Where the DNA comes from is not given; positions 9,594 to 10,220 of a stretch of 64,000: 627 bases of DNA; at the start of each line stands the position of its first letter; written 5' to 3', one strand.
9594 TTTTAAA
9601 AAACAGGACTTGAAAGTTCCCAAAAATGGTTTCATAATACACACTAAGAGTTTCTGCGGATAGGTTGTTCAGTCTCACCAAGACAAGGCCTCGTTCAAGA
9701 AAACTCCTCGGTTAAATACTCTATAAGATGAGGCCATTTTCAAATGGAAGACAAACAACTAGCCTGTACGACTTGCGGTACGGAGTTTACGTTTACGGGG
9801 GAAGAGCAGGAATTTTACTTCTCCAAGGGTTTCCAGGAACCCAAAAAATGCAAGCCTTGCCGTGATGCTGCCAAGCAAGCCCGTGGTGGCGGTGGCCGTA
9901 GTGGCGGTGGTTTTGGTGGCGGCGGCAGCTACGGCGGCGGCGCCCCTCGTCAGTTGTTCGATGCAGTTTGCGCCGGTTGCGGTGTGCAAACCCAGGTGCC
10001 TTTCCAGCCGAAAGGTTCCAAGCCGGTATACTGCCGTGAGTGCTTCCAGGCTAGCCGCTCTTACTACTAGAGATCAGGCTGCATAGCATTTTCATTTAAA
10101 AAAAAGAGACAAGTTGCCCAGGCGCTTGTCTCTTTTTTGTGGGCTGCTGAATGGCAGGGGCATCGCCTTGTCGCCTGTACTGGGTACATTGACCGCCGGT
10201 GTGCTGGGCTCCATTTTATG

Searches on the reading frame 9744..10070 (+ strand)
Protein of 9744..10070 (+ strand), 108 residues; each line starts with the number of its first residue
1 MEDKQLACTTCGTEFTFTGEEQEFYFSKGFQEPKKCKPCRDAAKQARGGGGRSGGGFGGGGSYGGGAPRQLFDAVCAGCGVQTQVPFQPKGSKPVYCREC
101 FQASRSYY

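Call 64: search_protein_families(library=padloc, proteins=[window:9744-10070:+], max_evalue=0.1)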
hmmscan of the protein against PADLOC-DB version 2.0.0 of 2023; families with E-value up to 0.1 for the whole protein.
window:9744-10070:+ (108 aa): 0 families

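Call 75: search_protein_families(library=pfam, proteins=[window:9744-10070:+], max_evalue=0.001)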
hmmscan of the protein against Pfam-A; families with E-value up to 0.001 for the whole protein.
window:9744-10070:+ (108 aa): 2 families
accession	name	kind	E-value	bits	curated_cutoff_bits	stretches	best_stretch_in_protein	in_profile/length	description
PF23477.1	zf_Tbcl_2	-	8.8e-19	67.4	27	1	69-105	1-37/37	Probable treble clef zinc finger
PF13451.12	zf_Tbcl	-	2.4e-16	59.8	24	1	2-47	1-47/48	Probable treble clef domain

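Call 76: find_encoding_contigs(protein=window:9744-10070:+, flank=1500, max_places=8)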
Protein window:9744-10070:+ (108 aa): 9 contigs read that carry it; 1 place shown.
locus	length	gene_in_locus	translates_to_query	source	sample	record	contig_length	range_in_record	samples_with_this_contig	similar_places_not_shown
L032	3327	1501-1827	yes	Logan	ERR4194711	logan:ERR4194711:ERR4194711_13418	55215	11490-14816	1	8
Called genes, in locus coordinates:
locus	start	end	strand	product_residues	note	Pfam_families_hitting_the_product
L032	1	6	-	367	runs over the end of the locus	PF02350:Epimerase_2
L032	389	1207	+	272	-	PF01435:Peptidase_M48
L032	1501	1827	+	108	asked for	PF13451:zf_Tbcl, PF23477:zf_Tbcl_2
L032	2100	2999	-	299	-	PF00487:FA_desaturase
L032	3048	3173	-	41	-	-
